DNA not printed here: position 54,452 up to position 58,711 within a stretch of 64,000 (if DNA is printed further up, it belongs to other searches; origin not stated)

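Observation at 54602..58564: Pls/PosA-type membrane NRPS: a likely cationic homopoly(amino acid) synthetase of unknown product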

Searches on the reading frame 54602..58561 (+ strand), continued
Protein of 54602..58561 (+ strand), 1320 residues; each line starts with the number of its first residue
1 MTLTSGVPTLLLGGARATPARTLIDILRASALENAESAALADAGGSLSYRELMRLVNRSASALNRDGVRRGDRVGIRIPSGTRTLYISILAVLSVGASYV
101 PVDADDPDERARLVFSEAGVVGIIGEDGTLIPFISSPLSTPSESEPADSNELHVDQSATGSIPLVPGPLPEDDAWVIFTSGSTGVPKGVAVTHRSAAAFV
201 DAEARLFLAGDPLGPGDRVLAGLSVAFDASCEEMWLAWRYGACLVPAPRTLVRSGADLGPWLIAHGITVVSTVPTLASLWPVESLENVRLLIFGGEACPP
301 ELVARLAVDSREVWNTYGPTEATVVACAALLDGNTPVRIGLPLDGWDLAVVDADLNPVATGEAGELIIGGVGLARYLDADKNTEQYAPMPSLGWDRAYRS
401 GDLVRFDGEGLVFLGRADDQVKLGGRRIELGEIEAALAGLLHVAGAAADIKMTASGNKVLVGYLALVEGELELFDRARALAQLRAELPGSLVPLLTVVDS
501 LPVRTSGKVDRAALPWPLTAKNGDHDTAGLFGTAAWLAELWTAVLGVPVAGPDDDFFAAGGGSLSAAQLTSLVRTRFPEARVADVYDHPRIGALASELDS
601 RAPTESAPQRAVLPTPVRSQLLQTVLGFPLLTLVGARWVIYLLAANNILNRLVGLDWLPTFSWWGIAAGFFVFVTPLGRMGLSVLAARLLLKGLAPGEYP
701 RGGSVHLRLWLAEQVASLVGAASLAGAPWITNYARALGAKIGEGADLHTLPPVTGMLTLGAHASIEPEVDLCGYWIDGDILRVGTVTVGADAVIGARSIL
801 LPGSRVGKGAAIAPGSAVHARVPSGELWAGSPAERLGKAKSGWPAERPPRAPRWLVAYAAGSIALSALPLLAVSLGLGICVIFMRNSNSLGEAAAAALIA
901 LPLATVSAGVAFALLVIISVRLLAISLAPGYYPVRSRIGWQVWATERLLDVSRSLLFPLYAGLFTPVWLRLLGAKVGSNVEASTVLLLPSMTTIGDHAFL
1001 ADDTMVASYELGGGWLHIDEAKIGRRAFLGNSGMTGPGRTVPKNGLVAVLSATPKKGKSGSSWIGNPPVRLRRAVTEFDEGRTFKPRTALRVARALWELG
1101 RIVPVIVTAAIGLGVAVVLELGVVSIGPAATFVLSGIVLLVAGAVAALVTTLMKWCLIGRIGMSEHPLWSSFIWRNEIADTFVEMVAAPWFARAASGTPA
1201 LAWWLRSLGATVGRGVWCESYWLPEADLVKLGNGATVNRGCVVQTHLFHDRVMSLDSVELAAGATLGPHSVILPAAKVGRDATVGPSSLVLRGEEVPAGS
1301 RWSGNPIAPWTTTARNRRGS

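Call 19: search_solved_structures(query=window:54602-58561:+, max_evalue=1e-30, show_alignments=2)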
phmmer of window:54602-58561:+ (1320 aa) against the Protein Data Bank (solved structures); distinct sequences matched with E-value up to 1e-30: 69 (the best 60 are shown).
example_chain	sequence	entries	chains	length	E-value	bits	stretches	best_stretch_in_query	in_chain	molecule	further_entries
7wew_A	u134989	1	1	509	2.9e-176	591.7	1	18-519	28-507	Epsilon-poly-L-lysine synthase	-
6mfz_A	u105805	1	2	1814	5e-115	388.8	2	15-575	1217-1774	Linear gramicidin synthase subunit A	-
9be3_A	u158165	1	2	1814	8.4e-115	388.1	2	15-575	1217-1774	Linear gramicidin synthase subunit A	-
9meh_A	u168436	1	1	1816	8.5e-115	388.1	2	15-575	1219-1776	Linear gramicidin synthase subunit A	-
9be4_A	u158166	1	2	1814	3.3e-114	386.1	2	15-575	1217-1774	Linear gramicidin synthase subunit A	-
6mfy_A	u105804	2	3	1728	6.8e-107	361.9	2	36-602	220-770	Linear gramicidin synthase subunit A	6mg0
8xjz_C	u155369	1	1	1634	5.5e-97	329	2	22-573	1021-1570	Peptide synthetase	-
5u89_A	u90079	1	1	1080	4.8e-67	229.8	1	19-601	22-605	Amino acid adenylation domain protein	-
8jbr_A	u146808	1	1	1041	2.2e-62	214.4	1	36-599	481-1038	McyA protein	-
9bfd_A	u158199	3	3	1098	2.8e-62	214.1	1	38-598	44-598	Tyrocidine synthase 1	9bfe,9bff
5ja1_A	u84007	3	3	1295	1.5e-57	198.4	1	19-575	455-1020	Enterobactin synthase component F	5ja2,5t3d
5es5_A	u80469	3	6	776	6.4e-57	196.3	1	36-605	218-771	Linear gramicidin synthetase subunit A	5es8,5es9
8www_A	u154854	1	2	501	1e-56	195.6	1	36-517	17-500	Carrier domain-containing protein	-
8g95_A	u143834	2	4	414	1.3e-56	195.3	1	22-418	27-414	Dimodular nonribosomal peptide synthase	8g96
6mfx_A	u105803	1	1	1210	1.9e-56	194.7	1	36-602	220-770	Linear gramicidin synthase subunit A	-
4zxh_A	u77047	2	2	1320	8.5e-56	192.6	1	29-583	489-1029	ABBFA_003403 | Tyrocidine synthetase 3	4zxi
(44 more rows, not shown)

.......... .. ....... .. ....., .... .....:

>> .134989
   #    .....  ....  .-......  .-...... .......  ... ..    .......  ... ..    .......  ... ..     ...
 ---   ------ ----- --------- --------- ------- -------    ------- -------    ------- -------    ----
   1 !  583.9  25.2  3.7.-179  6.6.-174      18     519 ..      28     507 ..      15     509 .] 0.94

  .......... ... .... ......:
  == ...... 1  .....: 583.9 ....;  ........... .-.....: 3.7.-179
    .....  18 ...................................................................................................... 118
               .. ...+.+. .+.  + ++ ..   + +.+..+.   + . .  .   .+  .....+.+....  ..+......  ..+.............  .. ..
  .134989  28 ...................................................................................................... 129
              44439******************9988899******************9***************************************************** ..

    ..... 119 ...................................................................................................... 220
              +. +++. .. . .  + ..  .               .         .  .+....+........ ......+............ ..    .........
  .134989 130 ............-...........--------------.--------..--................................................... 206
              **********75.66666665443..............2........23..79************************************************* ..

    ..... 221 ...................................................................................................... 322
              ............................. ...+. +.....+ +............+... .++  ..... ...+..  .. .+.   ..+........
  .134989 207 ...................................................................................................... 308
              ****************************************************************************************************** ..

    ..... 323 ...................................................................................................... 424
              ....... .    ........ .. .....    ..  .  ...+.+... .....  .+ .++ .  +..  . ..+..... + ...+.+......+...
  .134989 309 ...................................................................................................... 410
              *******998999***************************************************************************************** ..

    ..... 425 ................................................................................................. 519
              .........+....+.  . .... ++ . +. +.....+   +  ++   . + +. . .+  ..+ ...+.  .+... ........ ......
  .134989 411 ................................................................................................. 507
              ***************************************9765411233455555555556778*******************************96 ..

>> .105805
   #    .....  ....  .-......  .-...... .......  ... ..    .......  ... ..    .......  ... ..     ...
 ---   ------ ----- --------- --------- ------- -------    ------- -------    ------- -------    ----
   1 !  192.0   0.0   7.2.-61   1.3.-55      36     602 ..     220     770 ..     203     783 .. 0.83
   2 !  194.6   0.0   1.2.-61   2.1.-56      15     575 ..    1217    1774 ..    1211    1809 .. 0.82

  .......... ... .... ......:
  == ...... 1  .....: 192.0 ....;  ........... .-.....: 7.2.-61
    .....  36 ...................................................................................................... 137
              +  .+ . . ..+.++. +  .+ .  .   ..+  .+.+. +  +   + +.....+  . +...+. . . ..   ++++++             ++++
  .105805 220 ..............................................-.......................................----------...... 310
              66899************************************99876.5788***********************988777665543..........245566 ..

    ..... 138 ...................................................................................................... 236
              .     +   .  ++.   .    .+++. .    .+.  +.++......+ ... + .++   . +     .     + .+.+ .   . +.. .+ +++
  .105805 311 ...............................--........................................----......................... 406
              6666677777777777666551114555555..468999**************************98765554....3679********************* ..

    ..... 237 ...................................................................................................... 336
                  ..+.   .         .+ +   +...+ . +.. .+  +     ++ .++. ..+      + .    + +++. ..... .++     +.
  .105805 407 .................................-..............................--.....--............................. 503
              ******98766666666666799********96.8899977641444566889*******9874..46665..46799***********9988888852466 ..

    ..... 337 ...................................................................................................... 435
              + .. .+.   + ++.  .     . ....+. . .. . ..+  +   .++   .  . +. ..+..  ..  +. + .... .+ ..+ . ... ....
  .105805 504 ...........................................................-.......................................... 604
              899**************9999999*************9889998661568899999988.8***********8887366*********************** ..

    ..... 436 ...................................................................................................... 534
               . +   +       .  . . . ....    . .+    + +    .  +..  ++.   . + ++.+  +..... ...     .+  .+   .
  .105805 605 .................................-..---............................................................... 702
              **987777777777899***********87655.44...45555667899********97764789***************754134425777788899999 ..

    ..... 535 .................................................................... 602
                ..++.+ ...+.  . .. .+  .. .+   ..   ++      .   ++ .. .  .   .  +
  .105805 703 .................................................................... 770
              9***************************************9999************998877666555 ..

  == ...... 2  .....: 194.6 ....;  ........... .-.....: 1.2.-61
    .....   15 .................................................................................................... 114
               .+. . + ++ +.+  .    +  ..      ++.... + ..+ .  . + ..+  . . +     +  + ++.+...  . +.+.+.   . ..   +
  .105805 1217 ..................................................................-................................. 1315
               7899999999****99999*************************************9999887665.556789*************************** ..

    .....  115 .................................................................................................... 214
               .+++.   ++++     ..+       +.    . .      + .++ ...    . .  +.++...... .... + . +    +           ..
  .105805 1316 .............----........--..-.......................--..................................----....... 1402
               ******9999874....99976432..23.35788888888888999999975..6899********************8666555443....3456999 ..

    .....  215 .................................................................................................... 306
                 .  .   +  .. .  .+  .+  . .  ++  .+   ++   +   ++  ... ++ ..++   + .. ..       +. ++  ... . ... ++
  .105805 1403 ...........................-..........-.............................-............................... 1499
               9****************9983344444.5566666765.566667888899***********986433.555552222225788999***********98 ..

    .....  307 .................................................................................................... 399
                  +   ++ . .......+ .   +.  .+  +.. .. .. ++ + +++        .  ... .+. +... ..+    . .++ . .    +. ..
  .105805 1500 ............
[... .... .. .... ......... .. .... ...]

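Call 41: find_encoding_contigs(protein=P0006, flank=10000, max_places=1)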
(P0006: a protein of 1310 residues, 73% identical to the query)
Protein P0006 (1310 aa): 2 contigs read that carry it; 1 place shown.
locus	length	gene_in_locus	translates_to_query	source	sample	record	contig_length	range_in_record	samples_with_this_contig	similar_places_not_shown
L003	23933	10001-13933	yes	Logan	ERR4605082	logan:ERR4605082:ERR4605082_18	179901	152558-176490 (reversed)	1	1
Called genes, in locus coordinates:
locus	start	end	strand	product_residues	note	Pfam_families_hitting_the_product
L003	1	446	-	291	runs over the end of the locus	PF01882:DUF58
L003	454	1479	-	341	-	PF00493:MCM (faint), PF20030:bpMoxR, PF07726:AAA_3, PF07728:AAA_5, PF17863:AAA_lid_2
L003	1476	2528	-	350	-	PF04551:GcpE, PF26540:GcpE_C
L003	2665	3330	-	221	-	PF00072:Response_reg, PF08281:Sigma70_r4_2 (weak), PF00196:GerE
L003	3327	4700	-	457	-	PF07730:HisKA_3, PF02518:HATPase_c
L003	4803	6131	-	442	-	PF02163:Peptidase_M50, PF17820:PDZ_6 (weak), PF13180:PDZ_2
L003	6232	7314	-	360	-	PF02670:DXP_reductoisom, PF08436:DXP_redisom_C, PF13288:DXPR_C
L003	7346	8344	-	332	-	PF00254:FKBP_C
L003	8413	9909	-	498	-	PF07690:MFS_1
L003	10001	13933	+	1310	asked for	PF00501:AMP-binding, PF13193:AMP-binding_C (faint), PF00550:PP-binding, PF00132:Hexapep (faint)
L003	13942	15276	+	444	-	PF17900:Peptidase_M1_N, PF01433:Peptidase_M1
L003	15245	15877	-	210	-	PF01648:ACPS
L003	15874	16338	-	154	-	PF02566:OsmC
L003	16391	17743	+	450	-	PF00202:Aminotran_3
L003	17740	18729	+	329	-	PF06089:Asparaginase_II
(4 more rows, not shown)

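Call 42: find_encoding_contigs(protein=P0104, flank=10000, max_places=1)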
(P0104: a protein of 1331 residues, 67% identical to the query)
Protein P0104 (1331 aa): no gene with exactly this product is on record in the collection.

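Call 43: find_encoding_contigs(protein=P0108, flank=10000, max_places=1)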
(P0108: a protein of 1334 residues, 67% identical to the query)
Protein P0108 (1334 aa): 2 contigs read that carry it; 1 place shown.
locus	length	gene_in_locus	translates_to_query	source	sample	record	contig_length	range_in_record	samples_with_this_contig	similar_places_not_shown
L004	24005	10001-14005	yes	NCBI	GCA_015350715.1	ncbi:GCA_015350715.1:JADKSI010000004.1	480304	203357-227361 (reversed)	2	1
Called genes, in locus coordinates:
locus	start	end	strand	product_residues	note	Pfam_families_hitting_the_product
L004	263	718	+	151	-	PF04954:SIP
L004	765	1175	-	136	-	-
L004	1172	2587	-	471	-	PF07992:Pyr_redox_2, PF13738:Pyr_redox_3 (faint), PF00070:Pyr_redox, PF02852:Pyr_redox_dim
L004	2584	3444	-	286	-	PF00491:Arginase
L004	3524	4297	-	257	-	PF04012:PspA_IM30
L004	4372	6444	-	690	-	PF04536:TPM_phosphatase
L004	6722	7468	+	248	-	PF07722:Peptidase_C26, PF00117:GATase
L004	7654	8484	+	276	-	PF22845:DUF3097_N, PF11296:DUF3097_C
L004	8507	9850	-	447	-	PF00202:Aminotran_3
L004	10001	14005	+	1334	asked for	PF00501:AMP-binding, PF00550:PP-binding, PF00132:Hexapep (faint)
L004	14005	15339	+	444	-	PF17900:Peptidase_M1_N, PF01433:Peptidase_M1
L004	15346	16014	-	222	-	PF01648:ACPS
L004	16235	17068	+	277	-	PF04473:DUF553 (weak), PF01841:Transglut_core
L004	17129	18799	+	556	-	PF03485:Arg_tRNA_synt_N, PF00750:tRNA-synt_1d, PF05746:DALR_1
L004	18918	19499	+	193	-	-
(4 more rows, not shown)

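Call 47: find_encoding_contigs(protein=P0001, flank=10000, max_places=1)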
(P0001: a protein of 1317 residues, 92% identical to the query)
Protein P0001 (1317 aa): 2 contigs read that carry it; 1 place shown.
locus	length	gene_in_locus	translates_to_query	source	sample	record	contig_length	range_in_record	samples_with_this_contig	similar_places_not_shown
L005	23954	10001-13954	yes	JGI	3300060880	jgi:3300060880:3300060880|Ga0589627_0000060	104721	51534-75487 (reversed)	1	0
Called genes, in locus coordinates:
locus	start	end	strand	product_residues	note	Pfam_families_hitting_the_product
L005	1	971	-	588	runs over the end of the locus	PF00587:tRNA-synt_2b, PF04073:tRNA_edit, PF03129:HGTP_anticodon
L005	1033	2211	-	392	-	PF03816:LytR_cpsA_psr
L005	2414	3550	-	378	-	PF04551:GcpE, PF26540:GcpE_C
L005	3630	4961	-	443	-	PF02163:Peptidase_M50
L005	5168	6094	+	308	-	-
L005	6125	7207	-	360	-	PF02670:DXP_reductoisom, PF08436:DXP_redisom_C, PF13288:DXPR_C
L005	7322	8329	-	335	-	PF00254:FKBP_C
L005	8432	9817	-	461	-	PF07690:MFS_1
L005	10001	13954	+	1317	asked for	PF00501:AMP-binding, PF00550:PP-binding, PF00132:Hexapep (faint)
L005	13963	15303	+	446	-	PF17900:Peptidase_M1_N, PF01433:Peptidase_M1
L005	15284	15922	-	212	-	PF01648:ACPS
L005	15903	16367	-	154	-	PF02566:OsmC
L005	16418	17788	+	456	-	PF00202:Aminotran_3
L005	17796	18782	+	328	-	PF06089:Asparaginase_II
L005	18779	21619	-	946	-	PF13191:AAA_16 (faint), PF01580:FtsK_SpoIIIE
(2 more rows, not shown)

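Call 72: list_cluster_members(proteins=[window:54602-58561:+, window:58564-59898:+, window:48161-49315:-, window:50841-51929:-])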
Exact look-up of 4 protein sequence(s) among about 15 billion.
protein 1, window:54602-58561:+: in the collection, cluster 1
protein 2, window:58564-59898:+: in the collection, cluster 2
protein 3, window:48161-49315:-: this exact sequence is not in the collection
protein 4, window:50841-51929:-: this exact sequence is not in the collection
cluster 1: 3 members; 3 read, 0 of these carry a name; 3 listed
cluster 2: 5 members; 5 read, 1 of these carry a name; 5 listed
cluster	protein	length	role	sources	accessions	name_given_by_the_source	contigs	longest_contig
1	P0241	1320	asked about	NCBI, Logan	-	-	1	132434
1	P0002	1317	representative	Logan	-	-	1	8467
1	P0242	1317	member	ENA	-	-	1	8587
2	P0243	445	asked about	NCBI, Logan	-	-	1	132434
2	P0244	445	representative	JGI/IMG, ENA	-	-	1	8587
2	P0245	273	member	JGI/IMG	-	aminopeptidase N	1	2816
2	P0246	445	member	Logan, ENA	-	-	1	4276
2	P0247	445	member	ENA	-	-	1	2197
